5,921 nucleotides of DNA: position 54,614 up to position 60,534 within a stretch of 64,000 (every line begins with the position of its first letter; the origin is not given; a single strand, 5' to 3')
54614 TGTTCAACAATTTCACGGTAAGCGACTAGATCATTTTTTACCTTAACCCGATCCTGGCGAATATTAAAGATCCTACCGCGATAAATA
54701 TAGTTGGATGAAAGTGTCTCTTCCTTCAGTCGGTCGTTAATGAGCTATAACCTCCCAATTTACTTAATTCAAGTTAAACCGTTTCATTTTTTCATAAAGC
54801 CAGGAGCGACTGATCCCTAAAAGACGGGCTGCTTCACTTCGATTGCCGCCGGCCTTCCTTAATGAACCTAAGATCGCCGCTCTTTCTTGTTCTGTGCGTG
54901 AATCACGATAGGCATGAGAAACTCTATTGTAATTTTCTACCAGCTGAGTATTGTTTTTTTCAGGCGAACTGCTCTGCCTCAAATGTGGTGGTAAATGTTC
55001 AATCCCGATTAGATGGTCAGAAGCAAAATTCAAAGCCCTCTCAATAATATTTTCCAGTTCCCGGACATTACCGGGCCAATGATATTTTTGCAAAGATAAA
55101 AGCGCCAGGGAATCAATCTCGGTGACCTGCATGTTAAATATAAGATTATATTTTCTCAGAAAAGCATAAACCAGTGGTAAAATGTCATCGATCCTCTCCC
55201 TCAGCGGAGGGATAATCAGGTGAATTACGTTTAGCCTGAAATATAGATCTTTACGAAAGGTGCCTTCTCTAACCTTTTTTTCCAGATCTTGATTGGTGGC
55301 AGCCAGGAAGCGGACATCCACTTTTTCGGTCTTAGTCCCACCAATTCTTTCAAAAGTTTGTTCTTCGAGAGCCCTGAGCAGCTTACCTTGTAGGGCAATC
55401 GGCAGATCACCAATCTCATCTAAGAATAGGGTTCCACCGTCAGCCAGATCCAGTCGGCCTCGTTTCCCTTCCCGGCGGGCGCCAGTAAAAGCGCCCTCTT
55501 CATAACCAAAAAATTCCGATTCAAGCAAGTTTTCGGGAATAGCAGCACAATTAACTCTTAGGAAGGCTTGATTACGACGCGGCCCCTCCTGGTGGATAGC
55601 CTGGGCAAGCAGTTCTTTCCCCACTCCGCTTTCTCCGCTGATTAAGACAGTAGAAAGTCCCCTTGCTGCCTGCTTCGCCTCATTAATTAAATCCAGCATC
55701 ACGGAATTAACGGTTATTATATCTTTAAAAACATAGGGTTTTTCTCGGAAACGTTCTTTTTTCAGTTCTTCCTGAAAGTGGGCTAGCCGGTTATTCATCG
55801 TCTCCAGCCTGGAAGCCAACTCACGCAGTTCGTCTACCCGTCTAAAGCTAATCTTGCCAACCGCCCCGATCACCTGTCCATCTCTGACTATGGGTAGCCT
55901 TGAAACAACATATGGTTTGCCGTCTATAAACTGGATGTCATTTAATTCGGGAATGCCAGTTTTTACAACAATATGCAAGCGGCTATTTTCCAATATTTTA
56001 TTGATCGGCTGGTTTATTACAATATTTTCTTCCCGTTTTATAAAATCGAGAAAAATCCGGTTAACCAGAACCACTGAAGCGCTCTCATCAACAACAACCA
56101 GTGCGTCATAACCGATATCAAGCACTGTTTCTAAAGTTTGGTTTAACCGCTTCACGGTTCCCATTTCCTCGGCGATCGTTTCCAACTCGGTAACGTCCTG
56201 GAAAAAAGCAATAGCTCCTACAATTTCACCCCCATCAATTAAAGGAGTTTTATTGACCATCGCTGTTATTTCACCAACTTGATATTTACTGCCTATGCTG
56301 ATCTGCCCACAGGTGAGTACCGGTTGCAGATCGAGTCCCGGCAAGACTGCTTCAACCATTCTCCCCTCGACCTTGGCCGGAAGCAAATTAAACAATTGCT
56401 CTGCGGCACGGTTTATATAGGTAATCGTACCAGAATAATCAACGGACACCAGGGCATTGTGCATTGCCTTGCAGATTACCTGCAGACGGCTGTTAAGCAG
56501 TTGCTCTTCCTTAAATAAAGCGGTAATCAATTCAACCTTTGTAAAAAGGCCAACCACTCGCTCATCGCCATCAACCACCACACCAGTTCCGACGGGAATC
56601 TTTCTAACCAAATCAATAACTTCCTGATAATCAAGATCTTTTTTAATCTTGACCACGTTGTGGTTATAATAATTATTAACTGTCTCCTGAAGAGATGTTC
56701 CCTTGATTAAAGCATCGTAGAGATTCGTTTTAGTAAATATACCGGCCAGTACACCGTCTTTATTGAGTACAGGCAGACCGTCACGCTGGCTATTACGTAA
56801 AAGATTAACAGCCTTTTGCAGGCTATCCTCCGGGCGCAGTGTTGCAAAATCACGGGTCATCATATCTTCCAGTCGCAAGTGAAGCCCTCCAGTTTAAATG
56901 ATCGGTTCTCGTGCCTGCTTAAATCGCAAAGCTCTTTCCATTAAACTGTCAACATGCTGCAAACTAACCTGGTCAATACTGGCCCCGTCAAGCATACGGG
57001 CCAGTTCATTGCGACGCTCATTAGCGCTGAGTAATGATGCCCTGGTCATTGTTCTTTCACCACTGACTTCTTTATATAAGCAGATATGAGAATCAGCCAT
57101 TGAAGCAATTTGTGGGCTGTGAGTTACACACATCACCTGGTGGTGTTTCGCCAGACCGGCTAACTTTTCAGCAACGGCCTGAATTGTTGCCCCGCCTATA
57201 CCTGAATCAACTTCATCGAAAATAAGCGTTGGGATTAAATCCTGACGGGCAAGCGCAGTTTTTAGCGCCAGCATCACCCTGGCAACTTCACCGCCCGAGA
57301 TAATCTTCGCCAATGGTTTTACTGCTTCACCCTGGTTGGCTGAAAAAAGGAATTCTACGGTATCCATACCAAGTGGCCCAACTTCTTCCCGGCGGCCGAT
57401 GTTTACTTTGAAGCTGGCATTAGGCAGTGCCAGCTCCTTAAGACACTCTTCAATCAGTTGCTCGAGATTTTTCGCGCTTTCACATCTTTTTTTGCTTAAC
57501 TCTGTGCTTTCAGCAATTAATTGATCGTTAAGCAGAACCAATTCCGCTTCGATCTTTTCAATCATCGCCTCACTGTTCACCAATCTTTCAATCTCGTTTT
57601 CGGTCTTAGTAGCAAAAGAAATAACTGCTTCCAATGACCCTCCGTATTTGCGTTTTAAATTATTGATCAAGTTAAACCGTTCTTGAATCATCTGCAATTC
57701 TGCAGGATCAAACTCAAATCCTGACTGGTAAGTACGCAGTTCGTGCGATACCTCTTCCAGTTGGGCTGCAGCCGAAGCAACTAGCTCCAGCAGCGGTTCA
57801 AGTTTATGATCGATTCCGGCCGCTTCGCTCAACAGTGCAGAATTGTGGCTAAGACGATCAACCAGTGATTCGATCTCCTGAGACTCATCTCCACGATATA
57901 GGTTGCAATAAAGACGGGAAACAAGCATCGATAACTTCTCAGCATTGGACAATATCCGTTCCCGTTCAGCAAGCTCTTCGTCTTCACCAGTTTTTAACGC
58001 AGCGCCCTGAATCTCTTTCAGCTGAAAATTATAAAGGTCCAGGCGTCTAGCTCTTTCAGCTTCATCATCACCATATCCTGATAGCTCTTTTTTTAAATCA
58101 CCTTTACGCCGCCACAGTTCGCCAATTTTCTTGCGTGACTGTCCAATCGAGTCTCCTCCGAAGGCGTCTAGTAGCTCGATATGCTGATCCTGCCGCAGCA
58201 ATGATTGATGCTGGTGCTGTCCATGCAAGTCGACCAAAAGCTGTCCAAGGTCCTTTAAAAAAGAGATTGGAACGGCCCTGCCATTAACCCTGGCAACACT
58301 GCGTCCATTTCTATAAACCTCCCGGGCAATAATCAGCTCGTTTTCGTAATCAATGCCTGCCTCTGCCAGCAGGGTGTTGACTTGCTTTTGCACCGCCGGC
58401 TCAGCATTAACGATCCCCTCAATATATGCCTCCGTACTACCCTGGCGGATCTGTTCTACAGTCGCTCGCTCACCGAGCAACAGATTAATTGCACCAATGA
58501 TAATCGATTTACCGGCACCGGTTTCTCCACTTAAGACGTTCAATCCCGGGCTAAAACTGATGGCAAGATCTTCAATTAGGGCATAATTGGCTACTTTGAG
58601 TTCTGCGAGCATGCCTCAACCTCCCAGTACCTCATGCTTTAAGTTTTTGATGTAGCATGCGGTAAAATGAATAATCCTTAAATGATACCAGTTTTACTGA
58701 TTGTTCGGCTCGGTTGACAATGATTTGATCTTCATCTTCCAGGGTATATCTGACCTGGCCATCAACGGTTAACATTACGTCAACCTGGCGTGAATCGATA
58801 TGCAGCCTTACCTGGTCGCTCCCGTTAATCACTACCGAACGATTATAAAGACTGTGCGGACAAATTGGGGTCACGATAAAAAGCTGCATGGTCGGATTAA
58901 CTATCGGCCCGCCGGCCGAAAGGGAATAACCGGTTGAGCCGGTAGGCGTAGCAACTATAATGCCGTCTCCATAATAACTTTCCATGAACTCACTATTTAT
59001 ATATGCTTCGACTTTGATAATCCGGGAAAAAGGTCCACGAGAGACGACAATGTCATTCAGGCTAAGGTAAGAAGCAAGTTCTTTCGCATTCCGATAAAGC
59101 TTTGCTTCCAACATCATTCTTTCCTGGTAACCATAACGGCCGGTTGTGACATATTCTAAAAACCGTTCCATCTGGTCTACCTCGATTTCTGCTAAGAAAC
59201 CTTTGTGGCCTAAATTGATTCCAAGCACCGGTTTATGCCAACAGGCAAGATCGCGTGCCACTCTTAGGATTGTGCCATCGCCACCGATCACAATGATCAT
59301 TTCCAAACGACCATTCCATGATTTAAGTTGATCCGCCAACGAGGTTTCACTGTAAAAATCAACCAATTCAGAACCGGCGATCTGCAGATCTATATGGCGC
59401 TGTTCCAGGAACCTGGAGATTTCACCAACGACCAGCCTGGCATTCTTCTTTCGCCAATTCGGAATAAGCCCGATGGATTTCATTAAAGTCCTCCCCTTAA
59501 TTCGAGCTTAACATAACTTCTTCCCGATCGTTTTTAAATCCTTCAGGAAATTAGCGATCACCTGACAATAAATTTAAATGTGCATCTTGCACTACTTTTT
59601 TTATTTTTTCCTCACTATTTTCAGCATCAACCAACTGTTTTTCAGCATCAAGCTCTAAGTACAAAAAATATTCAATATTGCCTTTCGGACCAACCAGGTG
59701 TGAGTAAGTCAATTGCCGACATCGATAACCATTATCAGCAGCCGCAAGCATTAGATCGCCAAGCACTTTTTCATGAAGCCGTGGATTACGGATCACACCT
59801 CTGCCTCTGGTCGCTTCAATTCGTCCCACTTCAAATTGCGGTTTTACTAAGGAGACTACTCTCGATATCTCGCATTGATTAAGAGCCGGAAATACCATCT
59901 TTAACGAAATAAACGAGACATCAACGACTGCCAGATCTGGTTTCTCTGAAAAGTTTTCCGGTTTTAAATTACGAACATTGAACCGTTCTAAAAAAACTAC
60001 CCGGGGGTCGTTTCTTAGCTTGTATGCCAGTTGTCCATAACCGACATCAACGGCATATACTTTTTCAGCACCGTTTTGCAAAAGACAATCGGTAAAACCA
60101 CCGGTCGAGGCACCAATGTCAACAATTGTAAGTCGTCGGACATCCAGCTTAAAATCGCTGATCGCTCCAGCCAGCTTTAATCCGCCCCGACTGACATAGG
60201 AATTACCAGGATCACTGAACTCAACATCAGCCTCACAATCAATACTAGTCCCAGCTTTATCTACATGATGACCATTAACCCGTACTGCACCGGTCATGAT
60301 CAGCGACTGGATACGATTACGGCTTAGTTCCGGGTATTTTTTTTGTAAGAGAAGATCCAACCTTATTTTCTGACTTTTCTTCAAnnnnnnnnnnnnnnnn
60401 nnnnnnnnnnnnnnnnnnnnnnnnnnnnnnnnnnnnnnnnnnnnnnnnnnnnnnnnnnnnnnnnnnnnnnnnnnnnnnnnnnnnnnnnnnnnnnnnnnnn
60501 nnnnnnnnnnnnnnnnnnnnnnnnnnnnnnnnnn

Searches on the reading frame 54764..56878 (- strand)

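Call 7: search_protein_families(library=pfam, proteins=[window:54764-56878:-])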
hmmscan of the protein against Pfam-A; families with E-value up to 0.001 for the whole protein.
window:54764-56878:- (704 aa): 13 families
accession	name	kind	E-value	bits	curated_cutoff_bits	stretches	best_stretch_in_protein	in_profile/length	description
PF00158.32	Sigma54_activat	-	1e-67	227.5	20.2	1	388-554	2-167/168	Sigma-54 interaction domain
PF25601.1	AAA_lid_14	-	1.2e-25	89.6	27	1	560-644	1-85/87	AAA+ ATPase lid domain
PF14532.12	Sigma54_activ_2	-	2e-18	67.4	25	1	394-559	7-138/138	Sigma-54 interaction domain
PF00571.33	CBS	-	1.2e-17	64.4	24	1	4-58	2-56/57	CBS domain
PF02954.25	HTH_8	-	6.2e-12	45.5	22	1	662-701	3-42/42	Bacterial regulatory protein, Fis family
PF00989.32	PAS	-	2.8e-10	40.6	22.6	1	131-229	2-113/113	PAS fold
PF08448.16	PAS_4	-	1.4e-07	32.2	23.1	0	142-185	7-50/110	PAS fold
PF13426.13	PAS_9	-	1.8e-07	31.8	27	1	143-231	4-103/103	PAS domain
PF13384.12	HTH_23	-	2.6e-05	24.3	24.6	1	661-701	2-41/50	Homeodomain-like domain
PF07728.20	AAA_5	-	4.4e-05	24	22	1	411-530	2-123/139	AAA domain (dynein-related subfamily)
PF00004.35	AAA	-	0.00013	22.9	21.2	1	411-547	1-129/131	ATPase family associated with various cellular activities (AAA)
PF13188.13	PAS_8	-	0.00013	22.1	21.8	0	137-183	8-51/65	PAS domain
PF01078.27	Mg_chelatase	-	0.00018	21.5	20.3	0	404-512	18-140/207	Magnesium chelatase, subunit ChlI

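Call 8: search_protein_families(library=ncbifam, proteins=[window:54764-56878:-])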
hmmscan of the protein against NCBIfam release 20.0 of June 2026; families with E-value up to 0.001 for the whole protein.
window:54764-56878:- (704 aa): 52 families (the best 25 are shown)
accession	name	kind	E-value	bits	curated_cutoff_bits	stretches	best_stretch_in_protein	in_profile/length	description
NF041552.1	TF_PrdR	equivalog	3.7e-147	491.1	795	2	243-702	130-577/577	sigma-54 dependent transcriptional regulator PrdR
NF008469.0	PRK11361.1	equivalog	3.7e-103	345.7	714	1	355-702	119-455/461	acetoacetate metabolism transcriptional regulator AtoC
TIGR01817.1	nifA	equivalog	7.3e-101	338.5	528.85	1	363-701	175-527/534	nif-specific transcriptional activator NifA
TIGR01818.1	ntrC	equivalog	2.3e-94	316.8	558.6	1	365-699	114-461/463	nitrogen regulation protein NR(I)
TIGR02915.1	PEP_resp_reg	equivalog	2.3e-93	313.5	502.6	1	364-703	118-444/445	PEP-CTERM-box response regulator transcription factor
NF003451.0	PRK05022.1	equivalog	4.4e-93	312.7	476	1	356-703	163-510/512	nitric oxide reductase transcriptional regulator NorR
NF038308.1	RNA_repair_RtcR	equivalog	2.4e-92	310.5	650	1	359-695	154-505/530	RNA repair transcriptional activator RtcR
TIGR02329.1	propionate_PrpR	equivalog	9.8e-92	308.2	499.2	1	365-699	193-525/526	propionate catabolism operon regulatory protein PrpR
NF050807.1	TransRegFlbDCaul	equivalog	3.9e-91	306.2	750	1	385-702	118-439/454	sigma-54-dependent transcriptional regulator FlbD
NF011953.0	PRK15424.1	equivalog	5.2e-88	296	703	1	373-700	207-533/538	propionate catabolism operon regulatory protein PrpR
NF041906.1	V4R_TF_MobR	exception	9.3e-82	275.2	999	1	386-700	233-543/544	phenol degradation transcriptional regulator MobR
NF008176.1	PRK10923.1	equivalog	1.7e-79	267.6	620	1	361-702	115-467/469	nitrogen regulation protein NR(I)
NF041946.1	LuxO_transreg_Vib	equivalog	5.4e-79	266.1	800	1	360-702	107-461/463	quorum-sensing sigma-54 dependent transcriptional regulator LuxO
NF008485.2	PRK11388.1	equivalog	2.4e-78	264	551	1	224-703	187-637/643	dihydroxyacetone kinase operon transcriptional regulator DhaR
NF011958.0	PRK15429.1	equivalog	4.2e-77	260.3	830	1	375-703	369-686/692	formate hydrogenlyase transcriptional activator FlhA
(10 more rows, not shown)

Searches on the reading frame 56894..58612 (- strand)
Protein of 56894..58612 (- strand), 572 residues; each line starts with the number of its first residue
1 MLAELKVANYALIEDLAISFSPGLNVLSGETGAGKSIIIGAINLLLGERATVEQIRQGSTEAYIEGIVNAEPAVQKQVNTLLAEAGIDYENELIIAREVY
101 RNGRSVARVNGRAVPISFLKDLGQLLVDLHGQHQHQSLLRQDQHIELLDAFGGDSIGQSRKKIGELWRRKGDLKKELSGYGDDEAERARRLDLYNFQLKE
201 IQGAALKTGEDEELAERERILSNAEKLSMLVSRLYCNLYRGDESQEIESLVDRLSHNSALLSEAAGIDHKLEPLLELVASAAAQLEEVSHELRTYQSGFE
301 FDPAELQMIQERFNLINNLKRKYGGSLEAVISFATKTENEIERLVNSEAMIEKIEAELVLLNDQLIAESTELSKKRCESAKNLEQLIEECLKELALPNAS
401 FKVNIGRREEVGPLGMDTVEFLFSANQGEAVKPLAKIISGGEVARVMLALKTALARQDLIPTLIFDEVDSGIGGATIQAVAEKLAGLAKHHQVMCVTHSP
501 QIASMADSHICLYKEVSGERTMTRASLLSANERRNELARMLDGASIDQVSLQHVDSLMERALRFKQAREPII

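Call 7: search_protein_families(library=pfam, proteins=[window:56894-58612:-])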
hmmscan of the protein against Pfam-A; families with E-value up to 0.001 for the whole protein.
window:56894-58612:- (572 aa): 5 families
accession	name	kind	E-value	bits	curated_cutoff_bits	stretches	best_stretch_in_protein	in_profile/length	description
PF02463.25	SMC_N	-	4.5e-24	85.5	40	1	3-517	3-216/220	RecF/RecN/SMC N terminal domain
PF13476.12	AAA_23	-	7.1e-11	43.6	27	1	5-219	2-184/201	AAA domain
PF13175.12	AAA_15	-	4.6e-07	30.2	32.1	1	1-502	1-373/374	AAA ATPase domain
PF13304.12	AAA_21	-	2.7e-06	28.1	27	0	448-502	246-302/304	AAA domain, putative AbiEii toxin, Type IV TA system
PF13555.12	AAA_29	-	0.00066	19.8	27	0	2-46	1-46/61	P-loop containing region of AAA domain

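Call 8: search_protein_families(library=ncbifam, proteins=[window:56894-58612:-])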
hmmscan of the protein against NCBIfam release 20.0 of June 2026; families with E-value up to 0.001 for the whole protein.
window:56894-58612:- (572 aa): 16 families
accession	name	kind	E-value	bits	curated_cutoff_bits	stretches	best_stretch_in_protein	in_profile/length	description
TIGR00634.1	recN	equivalog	1.2e-159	532.8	407.85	1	1-559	1-562/563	DNA repair protein RecN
NF008121.0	PRK10869.1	equivalog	2.3e-118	396.1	418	1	1-557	1-550/553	DNA repair protein RecN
TIGR02169.1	SMC_prok_A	equivalog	1.3e-11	42.9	729.4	1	17-121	18-125/1165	chromosome segregation protein SMC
NF045780.1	TrlF_fam_ATP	equivalog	2.2e-11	43.2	350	1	14-409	301-707/944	TrlF family AAA-like ATPase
TIGR00611.2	recf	equivalog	3.1e-09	36.4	172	1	3-76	2-80/339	DNA replication/repair protein RecF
TIGR02168.1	SMC_prok_B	equivalog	3.3e-08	31.8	567.35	0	17-129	18-131/1181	chromosome segregation protein SMC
TIGR02857.1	CydD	equivalog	9.6e-08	31.4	435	1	435-510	456-527/529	thiol reductant ABC exporter subunit CydD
NF041760.1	PtuA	equivalog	1.2e-06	27.7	500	1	2-45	52-95/524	retron Ec78 anti-phage system effector ATPase PtuA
NF010680.0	PRK14079.1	equivalog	5.1e-06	25.7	386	1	2-81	3-86/349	recombination protein F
NF045487.1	ASRP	equivalog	5.3e-06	25.3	300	0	13-65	5-55/593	archaea-specific SMC-related protein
NF041034.1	Rad50_Sulf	equivalog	8.3e-06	23.9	1000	1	4-65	5-70/872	DNA double-strand break repair ATPase Rad50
NF040873.1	AztA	equivalog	1.4e-05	24.8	220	1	437-511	119-190/191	zinc ABC transporter ATP-binding protein AztA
NF002244.0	PRK01156.1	equivalog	4e-05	21.9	847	1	3-48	4-50/895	DNA double-strand break repair ATPase Rad50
TIGR00972.1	3a0107s01c2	equivalog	0.00014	21.3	343.2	0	434-525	141-229/248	phosphate ABC transporter ATP-binding protein PstB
TIGR04521.1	ECF_ATPase_2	equivalog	0.00015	21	330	0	438-514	145-220/279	energy-coupling factor transporter ATPase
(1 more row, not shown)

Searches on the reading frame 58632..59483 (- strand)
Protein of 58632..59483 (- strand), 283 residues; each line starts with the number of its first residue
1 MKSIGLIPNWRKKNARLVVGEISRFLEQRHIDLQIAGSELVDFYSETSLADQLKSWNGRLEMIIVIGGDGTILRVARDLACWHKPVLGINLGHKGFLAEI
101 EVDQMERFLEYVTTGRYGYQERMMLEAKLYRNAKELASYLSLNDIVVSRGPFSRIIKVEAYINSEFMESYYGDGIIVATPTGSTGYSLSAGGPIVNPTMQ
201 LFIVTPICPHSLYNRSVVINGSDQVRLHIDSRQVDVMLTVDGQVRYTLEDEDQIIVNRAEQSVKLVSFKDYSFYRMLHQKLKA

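Call 7: search_protein_families(library=pfam, proteins=[window:58632-59483:-])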
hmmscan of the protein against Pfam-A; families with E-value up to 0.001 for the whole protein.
window:58632-59483:- (283 aa): 3 families
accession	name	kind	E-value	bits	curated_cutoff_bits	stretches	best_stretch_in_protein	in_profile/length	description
PF20143.4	NAD_kinase_C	-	3.1e-35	121.1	23.7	1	142-267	1-125/126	ATP-NAD kinase C-terminal domain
PF01513.26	NAD_kinase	-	1.3e-16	61.5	25.5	1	53-117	66-130/130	ATP-NAD kinase N-terminal domain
PF00781.29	DAGK_cat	-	6.4e-05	23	23.6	1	13-89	13-86/125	Diacylglycerol kinase catalytic domain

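Call 8: search_protein_families(library=ncbifam, proteins=[window:58632-59483:-])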
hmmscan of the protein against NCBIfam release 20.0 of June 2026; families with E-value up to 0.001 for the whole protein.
window:58632-59483:- (283 aa): 18 families
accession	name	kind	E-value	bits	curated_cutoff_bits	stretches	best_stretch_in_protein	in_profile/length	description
NF002561.0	PRK02155.1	equivalog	6.6e-70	235.7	371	1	2-282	7-286/297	NAD kinase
NF002306.0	PRK01231.1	equivalog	1.4e-69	234.5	316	1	2-282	9-290/299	NAD(+) kinase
NF002521.0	PRK01911.1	equivalog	1.7e-66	224.6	309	1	13-281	12-284/292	NAD kinase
NF002893.0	PRK03378.1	equivalog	2.8e-64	217.3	386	1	2-281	6-285/292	NAD(+) kinase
NF003391.0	PRK04539.1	equivalog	1.4e-62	211.5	470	1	60-282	69-290/296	inorganic polyphosphate/ATP-NAD kinase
NF010678.0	PRK14076.1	equivalog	1.5e-59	202.3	493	1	3-281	293-567/570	bifunctional NADP phosphatase/NAD kinase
NF002892.0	PRK03372.1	equivalog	1.5e-59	201.8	299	1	6-281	10-292/312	NAD kinase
NF010679.0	PRK14077.1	equivalog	4.2e-58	197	343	1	2-282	11-284/287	NAD(+) kinase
NF002732.0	PRK02649.1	equivalog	1.7e-57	195.3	348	1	2-281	2-289/305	NAD(+) kinase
NF002731.0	PRK02645.1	equivalog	1e-55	189.3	312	1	16-282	18-291/305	NAD(+) kinase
NF002984.0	PRK03708.1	equivalog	1e-54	185.9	326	1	4-282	3-274/277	NAD(+) kinase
NF002255.0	PRK01185.1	subfamily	2.9e-52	177.4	304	1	61-281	54-265/271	NAD(+) kinase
NF002579.0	PRK02231.1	equivalog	3.5e-52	177.6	459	1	4-281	15-294/301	NAD(+) kinase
NF010677.0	PRK14075.1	equivalog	2e-45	155.3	260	1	58-281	41-250/257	NAD(+) kinase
NF003424.0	PRK04885.1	equivalog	1e-27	97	220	1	59-278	35-257/265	NAD kinase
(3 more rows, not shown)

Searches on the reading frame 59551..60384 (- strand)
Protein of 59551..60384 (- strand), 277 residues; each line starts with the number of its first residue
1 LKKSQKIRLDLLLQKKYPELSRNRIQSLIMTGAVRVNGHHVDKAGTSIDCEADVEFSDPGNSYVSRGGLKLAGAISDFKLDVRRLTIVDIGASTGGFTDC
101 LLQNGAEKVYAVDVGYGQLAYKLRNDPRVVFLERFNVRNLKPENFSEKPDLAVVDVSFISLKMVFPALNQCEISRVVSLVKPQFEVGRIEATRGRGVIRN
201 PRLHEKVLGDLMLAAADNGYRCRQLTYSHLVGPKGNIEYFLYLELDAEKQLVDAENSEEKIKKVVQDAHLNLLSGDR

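Call 7: search_protein_families(library=pfam, proteins=[window:59551-60384:-])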
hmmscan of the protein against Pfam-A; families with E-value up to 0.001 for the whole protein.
window:59551-60384:- (277 aa): 2 families
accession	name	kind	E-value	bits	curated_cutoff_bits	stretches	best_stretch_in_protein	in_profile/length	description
PF01728.25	FtsJ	-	1.2e-41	143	24.1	1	63-243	1-179/181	FtsJ-like methyltransferase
PF01479.30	S4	-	3.2e-07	30.4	22.8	1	8-47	2-41/48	S4 domain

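Call 8: search_protein_families(library=ncbifam, proteins=[window:59551-60384:-])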
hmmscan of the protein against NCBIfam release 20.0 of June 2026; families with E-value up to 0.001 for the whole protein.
window:59551-60384:- (277 aa): 2 families
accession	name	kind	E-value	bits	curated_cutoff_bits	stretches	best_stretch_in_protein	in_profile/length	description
TIGR00478.1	tly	subfamily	1.8e-70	236.8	185.8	1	8-238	1-228/228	TlyA family rRNA (cytidine-2'-O)-methyltransferase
NF049952.1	23rRNACMtaseTlyA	equivalog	1.7e-54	184.8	250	1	7-243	1-234/236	23S rRNA (cytidine-2'-O)-methyltransferase TlyA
